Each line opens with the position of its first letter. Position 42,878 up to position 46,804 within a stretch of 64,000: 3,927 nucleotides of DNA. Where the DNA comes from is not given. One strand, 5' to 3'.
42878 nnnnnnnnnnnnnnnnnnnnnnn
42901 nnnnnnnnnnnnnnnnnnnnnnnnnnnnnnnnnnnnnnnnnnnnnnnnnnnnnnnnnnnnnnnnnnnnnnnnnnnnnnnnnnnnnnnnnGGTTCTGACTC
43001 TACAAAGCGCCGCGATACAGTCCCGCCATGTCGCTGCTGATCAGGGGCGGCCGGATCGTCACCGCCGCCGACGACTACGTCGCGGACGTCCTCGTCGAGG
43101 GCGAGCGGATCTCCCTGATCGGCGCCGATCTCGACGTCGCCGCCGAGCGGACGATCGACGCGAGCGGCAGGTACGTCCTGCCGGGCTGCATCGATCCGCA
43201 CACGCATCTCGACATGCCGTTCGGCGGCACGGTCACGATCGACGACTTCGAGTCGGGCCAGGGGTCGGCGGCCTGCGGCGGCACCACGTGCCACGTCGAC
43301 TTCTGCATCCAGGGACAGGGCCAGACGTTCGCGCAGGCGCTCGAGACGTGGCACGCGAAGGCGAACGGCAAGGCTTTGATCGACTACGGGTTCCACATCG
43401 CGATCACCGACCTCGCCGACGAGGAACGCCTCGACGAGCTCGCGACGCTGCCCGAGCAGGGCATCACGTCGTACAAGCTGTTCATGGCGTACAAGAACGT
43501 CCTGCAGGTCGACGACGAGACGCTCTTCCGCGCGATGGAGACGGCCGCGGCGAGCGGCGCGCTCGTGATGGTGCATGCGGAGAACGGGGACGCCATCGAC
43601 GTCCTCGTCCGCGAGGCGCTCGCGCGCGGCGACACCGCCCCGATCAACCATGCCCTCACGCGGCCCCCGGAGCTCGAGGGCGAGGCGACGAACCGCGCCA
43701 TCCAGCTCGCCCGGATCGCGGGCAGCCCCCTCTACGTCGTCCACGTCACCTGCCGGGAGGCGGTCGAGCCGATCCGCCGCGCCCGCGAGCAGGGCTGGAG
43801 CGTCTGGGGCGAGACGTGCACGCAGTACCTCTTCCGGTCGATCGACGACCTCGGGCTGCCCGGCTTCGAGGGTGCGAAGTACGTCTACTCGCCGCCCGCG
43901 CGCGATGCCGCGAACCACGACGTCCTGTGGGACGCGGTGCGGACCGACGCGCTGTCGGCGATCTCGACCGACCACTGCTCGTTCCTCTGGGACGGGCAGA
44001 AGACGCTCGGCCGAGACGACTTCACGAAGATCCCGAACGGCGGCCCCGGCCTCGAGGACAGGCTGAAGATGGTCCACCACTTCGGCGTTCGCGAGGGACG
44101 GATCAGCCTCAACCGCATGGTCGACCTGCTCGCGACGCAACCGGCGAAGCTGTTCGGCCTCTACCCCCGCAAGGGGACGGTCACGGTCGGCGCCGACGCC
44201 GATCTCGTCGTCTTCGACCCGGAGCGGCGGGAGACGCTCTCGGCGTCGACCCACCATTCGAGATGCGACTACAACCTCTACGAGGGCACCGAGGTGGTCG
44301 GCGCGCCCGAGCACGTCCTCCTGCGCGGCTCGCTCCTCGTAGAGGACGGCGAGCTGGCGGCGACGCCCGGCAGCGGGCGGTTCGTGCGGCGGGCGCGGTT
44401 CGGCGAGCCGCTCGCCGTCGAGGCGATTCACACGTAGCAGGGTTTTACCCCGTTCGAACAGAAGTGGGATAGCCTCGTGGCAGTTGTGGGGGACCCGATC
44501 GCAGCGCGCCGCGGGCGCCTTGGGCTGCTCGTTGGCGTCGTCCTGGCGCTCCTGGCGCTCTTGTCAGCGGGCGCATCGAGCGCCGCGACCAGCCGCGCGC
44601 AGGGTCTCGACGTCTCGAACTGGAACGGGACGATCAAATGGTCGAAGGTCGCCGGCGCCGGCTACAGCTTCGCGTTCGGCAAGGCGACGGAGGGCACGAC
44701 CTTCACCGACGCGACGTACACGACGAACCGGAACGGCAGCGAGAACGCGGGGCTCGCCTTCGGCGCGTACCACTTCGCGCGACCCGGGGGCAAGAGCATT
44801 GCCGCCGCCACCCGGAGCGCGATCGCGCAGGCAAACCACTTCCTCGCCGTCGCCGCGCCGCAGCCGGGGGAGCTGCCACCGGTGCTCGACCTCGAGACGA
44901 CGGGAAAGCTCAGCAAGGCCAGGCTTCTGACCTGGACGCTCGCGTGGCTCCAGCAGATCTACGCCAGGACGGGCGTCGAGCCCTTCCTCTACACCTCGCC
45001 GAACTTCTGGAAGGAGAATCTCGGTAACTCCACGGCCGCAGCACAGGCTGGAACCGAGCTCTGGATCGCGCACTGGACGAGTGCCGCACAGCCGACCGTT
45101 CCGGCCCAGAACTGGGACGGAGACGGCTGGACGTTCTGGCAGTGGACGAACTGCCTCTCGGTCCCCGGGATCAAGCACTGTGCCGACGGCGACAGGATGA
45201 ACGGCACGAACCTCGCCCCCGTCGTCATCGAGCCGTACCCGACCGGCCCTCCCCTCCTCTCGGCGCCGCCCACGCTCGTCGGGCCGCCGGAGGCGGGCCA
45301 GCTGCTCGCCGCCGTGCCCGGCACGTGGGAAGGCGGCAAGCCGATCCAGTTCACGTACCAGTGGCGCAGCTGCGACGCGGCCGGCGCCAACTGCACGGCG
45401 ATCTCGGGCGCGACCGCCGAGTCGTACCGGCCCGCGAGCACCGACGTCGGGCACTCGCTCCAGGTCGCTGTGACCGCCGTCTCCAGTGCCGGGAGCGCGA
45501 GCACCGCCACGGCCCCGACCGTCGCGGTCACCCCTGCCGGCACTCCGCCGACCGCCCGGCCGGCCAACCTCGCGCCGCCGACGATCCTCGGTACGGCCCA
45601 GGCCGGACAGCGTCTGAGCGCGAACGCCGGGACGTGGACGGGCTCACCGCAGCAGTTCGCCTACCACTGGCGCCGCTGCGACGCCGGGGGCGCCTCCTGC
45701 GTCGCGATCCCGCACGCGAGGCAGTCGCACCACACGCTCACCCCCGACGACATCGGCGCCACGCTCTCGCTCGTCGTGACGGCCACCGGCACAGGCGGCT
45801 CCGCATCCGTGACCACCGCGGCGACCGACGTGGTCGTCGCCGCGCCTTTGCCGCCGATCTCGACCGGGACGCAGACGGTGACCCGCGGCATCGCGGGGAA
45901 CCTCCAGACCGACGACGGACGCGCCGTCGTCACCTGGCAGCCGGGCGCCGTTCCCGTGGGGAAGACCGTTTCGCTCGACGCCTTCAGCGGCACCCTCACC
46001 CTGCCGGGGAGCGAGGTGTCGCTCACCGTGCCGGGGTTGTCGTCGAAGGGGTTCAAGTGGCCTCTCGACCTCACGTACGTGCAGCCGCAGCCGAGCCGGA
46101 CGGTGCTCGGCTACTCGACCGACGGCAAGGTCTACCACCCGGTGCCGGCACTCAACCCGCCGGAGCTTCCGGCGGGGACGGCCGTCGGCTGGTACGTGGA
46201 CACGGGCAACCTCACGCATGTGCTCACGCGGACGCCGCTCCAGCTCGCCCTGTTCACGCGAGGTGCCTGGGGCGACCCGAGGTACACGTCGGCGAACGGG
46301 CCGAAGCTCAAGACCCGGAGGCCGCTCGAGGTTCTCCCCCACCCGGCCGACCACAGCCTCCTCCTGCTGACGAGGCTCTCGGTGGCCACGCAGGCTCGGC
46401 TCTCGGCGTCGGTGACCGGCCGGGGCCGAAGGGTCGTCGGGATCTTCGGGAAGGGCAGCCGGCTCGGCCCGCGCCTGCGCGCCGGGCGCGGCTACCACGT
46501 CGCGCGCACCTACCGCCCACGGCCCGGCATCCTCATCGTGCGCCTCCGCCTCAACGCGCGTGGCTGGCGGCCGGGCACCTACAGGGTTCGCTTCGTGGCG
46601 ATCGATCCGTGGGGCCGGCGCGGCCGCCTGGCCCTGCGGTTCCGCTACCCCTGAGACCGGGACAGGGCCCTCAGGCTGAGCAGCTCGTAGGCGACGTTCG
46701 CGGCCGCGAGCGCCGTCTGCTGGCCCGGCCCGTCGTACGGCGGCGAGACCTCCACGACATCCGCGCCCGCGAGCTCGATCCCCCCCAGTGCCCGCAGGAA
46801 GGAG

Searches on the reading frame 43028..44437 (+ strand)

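Call 29: search_protein_families(library=pfam, proteins=[window:43028-44437:+], max_evalue=0.0001)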
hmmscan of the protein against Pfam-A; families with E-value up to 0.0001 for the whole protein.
window:43028-44437:+ (469 aa): 2 families
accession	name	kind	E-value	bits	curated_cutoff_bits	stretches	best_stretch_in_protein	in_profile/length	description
PF01979.26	Amidohydro_1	-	2.2e-17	63.8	25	1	49-403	1-321/345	Amidohydrolase family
PF07969.17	Amidohydro_3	-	3.9e-17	63.3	29.7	2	355-423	403-471/472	Amidohydrolase family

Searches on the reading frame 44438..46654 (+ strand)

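Call 29: search_protein_families(library=pfam, proteins=[window:44438-46654:+], max_evalue=0.0001)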
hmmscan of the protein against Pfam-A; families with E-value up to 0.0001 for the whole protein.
window:44438-46654:+ (738 aa): 3 families
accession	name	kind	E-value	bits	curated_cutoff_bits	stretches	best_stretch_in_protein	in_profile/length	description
PF01183.26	Glyco_hydro_25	-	7.7e-44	150.6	27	1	58-245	2-180/180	Glycosyl hydrolases family 25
PF23197.1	IG_AIR9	-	3.6e-09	36.8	27.5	0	287-352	14-77/87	AIR9 A9 domain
PF16709.11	SCAB-Ig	-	2.4e-06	28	27.6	0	305-357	28-80/98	Ig domain of plant-specific actin-binding protein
